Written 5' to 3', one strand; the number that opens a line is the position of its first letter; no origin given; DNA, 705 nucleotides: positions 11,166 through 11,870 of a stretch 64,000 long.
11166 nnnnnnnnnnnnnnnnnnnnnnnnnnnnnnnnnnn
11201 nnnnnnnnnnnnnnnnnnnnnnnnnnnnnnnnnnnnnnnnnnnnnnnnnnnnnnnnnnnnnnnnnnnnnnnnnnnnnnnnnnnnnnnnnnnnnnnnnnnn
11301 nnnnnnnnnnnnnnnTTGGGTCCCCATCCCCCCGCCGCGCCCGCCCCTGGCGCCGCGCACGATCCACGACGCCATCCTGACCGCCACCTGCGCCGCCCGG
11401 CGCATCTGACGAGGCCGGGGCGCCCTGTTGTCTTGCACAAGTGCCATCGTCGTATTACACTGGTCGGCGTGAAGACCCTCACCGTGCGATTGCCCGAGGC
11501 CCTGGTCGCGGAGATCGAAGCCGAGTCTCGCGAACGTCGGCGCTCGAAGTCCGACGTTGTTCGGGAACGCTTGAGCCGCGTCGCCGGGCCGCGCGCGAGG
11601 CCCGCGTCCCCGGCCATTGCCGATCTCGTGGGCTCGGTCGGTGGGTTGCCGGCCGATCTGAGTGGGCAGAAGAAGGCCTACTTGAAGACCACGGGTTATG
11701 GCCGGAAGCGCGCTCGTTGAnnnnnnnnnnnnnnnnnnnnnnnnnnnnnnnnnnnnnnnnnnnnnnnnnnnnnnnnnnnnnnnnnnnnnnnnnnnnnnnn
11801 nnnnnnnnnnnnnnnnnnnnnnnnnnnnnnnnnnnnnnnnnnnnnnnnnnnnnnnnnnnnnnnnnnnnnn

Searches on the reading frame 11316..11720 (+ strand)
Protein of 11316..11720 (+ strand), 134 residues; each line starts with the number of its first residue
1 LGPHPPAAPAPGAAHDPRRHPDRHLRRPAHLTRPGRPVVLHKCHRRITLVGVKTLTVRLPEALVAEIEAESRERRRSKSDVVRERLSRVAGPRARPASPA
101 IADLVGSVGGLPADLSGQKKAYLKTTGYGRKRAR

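Call 80: search_protein_families(library=pfam, proteins=[window:11316-11720:+], max_evalue=0.01)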
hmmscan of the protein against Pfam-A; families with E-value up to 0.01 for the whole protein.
window:11316-11720:+ (134 aa): 2 families
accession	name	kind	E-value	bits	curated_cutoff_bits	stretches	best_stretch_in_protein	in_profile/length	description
PF01402.27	RHH_1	-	6.9e-05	23.1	20.5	1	55-84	2-31/39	Ribbon-helix-helix protein, copG family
PF19891.5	DUF6364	-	0.0071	17.2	27.3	1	54-122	4-62/70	Family of unknown function (DUF6364)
